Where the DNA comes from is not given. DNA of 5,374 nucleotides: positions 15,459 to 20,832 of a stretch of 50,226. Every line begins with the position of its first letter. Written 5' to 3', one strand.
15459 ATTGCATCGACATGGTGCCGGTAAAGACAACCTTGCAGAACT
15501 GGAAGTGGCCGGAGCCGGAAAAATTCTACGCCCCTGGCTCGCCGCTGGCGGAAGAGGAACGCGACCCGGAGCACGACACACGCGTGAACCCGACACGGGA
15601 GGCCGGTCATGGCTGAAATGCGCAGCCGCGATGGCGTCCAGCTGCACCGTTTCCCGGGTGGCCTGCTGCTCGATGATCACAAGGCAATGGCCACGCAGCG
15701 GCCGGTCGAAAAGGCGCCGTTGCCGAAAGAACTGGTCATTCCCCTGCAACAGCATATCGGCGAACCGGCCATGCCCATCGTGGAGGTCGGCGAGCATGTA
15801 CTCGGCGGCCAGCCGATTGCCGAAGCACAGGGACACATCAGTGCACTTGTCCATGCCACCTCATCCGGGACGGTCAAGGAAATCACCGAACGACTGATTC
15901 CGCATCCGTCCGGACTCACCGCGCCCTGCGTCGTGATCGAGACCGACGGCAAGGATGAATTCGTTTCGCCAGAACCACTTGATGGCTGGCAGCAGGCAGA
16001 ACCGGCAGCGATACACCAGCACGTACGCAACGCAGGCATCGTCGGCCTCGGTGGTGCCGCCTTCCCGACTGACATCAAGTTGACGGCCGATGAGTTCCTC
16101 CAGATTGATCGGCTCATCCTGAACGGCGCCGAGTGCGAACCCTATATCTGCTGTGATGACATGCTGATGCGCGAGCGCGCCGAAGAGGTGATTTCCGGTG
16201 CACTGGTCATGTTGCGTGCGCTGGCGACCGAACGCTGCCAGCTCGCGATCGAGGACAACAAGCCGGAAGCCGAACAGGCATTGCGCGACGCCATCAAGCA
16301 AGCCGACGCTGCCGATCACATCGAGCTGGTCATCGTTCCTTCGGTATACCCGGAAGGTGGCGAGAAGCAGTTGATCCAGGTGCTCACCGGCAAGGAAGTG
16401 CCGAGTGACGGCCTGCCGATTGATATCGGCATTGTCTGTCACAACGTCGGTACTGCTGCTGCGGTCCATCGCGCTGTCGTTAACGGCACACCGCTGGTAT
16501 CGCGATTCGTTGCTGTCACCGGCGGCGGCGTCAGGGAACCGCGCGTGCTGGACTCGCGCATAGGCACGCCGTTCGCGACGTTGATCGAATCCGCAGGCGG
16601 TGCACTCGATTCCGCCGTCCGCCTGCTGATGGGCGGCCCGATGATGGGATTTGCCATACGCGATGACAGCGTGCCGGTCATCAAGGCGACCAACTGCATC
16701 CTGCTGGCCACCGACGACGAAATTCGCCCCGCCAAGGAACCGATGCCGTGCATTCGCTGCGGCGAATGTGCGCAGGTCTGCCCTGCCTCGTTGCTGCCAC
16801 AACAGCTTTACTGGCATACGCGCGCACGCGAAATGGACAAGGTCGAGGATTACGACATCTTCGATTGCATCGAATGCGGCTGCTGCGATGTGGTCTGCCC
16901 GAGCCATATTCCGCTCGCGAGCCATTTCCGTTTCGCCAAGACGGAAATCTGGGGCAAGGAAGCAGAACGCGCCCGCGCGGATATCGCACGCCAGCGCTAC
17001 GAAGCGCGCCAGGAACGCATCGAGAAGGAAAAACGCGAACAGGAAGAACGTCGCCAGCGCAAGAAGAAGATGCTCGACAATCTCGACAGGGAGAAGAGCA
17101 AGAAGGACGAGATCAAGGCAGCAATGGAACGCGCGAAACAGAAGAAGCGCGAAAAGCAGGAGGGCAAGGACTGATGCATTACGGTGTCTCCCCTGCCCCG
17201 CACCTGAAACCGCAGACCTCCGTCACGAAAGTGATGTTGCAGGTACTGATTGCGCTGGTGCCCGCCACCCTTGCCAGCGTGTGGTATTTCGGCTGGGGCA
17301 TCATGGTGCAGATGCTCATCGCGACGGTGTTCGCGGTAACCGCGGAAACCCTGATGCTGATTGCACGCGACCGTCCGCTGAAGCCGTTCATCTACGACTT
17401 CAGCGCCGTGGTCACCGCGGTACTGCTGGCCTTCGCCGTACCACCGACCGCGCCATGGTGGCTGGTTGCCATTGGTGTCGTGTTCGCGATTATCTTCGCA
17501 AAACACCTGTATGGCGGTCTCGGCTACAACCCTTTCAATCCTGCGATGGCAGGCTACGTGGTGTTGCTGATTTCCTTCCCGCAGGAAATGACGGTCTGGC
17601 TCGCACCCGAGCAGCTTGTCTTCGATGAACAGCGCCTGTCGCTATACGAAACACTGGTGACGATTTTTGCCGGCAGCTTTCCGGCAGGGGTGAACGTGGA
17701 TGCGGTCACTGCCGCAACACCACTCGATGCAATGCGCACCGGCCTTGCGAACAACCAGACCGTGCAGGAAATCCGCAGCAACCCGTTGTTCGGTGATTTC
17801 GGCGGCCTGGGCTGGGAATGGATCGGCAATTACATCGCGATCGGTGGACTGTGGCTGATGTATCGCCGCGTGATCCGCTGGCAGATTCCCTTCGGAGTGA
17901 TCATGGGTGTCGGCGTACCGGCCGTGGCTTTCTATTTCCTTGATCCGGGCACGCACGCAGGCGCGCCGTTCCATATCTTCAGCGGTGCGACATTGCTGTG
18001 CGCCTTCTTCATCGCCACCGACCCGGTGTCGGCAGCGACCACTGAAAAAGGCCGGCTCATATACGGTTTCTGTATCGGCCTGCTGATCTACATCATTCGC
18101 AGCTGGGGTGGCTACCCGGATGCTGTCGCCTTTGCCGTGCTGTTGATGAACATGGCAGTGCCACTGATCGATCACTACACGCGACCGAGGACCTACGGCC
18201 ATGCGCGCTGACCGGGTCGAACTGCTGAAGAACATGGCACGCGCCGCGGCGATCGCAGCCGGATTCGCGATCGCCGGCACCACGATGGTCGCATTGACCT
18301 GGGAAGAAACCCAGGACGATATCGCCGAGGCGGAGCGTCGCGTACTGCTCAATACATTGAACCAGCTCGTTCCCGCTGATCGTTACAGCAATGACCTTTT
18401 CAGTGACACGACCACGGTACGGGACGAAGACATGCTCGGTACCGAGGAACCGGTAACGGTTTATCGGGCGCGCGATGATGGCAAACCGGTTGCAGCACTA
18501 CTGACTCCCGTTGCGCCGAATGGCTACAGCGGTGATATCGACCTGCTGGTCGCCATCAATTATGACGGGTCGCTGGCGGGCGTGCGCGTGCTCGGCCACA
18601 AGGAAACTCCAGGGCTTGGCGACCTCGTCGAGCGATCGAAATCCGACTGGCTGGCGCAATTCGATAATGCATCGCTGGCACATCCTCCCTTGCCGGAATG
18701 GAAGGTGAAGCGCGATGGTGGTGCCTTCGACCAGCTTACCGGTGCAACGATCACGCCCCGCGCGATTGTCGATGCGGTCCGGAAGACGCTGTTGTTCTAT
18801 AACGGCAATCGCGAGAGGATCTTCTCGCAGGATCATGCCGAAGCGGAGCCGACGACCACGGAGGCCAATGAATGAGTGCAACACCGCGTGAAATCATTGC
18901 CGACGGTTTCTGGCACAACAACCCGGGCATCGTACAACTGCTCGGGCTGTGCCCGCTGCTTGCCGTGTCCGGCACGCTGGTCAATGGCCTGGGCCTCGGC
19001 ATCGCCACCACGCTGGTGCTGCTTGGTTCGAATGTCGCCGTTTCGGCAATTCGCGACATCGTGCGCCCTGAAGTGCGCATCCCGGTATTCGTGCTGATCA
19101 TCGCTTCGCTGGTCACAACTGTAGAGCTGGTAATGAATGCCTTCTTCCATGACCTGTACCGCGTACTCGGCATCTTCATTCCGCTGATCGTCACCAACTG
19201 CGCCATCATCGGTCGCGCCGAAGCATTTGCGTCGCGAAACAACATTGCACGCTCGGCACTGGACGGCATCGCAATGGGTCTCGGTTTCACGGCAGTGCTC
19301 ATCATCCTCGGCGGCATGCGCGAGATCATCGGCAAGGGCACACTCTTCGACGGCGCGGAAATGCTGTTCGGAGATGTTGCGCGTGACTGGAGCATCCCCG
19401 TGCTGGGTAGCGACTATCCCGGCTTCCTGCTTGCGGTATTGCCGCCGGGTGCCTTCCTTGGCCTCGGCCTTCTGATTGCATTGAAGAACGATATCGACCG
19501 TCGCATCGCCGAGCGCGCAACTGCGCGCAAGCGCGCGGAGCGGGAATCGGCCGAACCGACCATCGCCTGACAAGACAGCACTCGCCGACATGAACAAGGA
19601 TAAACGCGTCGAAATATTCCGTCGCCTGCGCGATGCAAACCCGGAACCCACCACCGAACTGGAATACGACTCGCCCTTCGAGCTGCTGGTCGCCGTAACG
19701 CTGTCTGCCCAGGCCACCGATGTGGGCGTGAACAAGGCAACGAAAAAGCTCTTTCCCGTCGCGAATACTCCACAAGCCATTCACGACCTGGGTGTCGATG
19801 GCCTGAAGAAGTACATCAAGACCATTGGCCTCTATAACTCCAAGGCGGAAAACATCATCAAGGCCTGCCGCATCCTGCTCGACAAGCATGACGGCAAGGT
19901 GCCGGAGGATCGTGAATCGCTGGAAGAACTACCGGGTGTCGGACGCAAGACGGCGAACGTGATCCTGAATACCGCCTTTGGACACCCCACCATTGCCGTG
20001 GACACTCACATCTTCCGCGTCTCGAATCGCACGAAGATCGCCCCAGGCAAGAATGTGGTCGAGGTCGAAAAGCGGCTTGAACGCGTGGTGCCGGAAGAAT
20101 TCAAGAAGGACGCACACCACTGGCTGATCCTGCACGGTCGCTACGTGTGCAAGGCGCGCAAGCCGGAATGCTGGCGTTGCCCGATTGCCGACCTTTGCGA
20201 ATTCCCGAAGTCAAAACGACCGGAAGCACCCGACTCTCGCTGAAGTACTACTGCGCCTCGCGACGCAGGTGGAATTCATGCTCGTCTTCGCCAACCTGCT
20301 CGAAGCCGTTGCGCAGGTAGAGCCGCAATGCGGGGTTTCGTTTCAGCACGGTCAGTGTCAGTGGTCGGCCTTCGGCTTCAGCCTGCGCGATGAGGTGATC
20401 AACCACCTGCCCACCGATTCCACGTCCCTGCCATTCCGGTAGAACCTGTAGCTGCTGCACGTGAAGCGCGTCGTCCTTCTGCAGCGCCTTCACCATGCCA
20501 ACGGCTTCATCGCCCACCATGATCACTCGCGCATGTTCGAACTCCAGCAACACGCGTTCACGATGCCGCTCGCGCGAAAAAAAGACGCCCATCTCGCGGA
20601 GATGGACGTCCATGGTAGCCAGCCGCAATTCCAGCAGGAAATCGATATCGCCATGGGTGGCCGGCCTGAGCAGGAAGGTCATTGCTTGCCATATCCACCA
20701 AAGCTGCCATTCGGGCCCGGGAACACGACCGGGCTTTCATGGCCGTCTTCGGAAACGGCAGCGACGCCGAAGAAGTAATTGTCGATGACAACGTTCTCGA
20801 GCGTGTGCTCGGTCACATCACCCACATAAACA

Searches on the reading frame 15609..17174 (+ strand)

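Call 76: search_protein_families(library=pfam, proteins=[window:15609-17174:+], max_evalue=0.0001)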
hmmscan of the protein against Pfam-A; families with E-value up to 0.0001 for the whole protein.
window:15609-17174:+ (521 aa): 8 families
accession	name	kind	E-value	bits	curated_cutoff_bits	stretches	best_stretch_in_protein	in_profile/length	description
PF01512.22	Complex1_51K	-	6.2e-51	172.7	31.2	1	139-288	1-150/150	Nuo51 FMN-binding domain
PF13375.12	RnfC_N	-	4.8e-35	120.1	25.6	1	14-115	2-101/101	RnfC Barrel sandwich hybrid domain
PF10531.15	SLBB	-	4.3e-10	39.7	27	1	301-349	2-55/55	SLBB domain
PF13183.11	Fer4_8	-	3.5e-08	34.3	27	1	381-434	5-68/68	4Fe-4S dicluster domain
PF12838.12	Fer4_7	-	1.1e-07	32.7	27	1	381-433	2-51/52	4Fe-4S dicluster domain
PF13534.11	Fer4_17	-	9.5e-07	29.7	22.2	1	381-434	2-60/61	4Fe-4S dicluster domain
PF13237.11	Fer4_10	-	2.2e-06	27.9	25.5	1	376-431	4-53/53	4Fe-4S dicluster domain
PF13187.11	Fer4_9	-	1.2e-05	25.6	27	1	381-433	2-50/52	4Fe-4S dicluster domain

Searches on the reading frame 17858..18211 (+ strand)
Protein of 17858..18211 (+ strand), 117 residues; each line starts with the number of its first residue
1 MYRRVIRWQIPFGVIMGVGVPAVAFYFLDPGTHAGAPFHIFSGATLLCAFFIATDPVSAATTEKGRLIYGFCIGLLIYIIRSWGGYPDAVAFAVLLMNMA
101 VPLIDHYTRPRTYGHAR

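Call 76: search_protein_families(library=pfam, proteins=[window:17858-18211:+], max_evalue=0.0001)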
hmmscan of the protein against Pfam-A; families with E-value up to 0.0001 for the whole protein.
window:17858-18211:+ (117 aa): 1 family
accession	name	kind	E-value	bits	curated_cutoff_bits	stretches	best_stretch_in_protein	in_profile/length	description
PF03116.20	NQR2_RnfD_RnfE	-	3.7e-43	148.4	27.7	1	1-114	186-296/296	NQR2, RnfD, RnfE family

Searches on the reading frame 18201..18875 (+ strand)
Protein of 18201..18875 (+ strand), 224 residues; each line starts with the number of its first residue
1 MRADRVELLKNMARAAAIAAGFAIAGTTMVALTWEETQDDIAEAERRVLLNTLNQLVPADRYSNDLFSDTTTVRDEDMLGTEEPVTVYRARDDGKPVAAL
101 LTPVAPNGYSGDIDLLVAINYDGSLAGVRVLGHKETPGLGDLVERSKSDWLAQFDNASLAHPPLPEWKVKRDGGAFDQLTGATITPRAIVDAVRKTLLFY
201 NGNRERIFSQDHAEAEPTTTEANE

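Call 76: search_protein_families(library=pfam, proteins=[window:18201-18875:+], max_evalue=0.0001)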
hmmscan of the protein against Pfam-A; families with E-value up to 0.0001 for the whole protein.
window:18201-18875:+ (224 aa): 1 family
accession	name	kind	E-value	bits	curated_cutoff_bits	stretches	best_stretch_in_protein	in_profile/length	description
PF04205.19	FMN_bind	-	6.7e-18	65.5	22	1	108-197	1-76/77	FMN-binding domain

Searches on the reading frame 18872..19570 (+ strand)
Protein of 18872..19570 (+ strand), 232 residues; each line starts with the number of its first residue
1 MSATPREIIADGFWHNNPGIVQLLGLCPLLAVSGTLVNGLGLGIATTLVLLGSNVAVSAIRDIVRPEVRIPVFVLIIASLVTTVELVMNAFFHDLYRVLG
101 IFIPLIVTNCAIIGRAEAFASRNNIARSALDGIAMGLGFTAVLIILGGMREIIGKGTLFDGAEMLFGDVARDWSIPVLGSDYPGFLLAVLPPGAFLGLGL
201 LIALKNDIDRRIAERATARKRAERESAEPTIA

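Call 76: search_protein_families(library=pfam, proteins=[window:18872-19570:+], max_evalue=0.0001)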
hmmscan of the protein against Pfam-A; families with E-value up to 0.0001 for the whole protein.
window:18872-19570:+ (232 aa): 1 family
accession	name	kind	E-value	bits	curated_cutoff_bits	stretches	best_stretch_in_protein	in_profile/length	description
PF02508.19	Rnf-Nqr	-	4e-66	222.8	23.8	1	7-202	3-174/174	Rnf-Nqr subunit, membrane protein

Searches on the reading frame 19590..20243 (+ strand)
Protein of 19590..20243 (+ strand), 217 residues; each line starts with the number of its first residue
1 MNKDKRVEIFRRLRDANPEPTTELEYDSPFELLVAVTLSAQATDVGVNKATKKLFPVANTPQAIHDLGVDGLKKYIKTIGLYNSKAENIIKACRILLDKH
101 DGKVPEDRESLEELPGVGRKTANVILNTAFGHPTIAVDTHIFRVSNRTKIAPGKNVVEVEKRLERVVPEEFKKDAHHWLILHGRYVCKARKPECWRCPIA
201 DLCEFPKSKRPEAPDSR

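Call 77: search_protein_families(library=pfam, proteins=[window:19590-20243:+], max_evalue=0.0001)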
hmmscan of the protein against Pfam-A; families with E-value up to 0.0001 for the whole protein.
window:19590-20243:+ (217 aa): 3 families
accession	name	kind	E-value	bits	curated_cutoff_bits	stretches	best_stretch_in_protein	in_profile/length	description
PF00730.31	HhH-GPD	-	8.1e-23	81.3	26.2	1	34-168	1-107/108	HhH-GPD superfamily base excision DNA repair protein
PF00633.29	HHH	-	1.2e-08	34.8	24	1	99-127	1-29/30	Helix-hairpin-helix motif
PF10576.14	EndIII_4Fe-2S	-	2.4e-06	28.1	20.5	1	187-203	1-17/17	Iron-sulfur binding domain of endonuclease III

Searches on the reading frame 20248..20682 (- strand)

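Call 77: search_protein_families(library=pfam, proteins=[window:20248-20682:-], max_evalue=0.0001)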
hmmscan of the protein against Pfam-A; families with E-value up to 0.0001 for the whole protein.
window:20248-20682:- (144 aa): 4 families
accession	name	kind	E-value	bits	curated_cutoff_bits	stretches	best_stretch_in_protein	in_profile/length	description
PF13508.13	Acetyltransf_7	-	1.2e-12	48.4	27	1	53-129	7-84/84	Acetyltransferase (GNAT) domain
PF13673.13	Acetyltransf_10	-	1.9e-12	47.7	23.6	1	34-135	16-115/128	Acetyltransferase (GNAT) domain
PF00583.31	Acetyltransf_1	-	1.9e-11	44.7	20.7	1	35-127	16-116/116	Acetyltransferase (GNAT) family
PF08445.16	FR47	-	1.5e-07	31.8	22.1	1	73-130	22-80/86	FR47-like protein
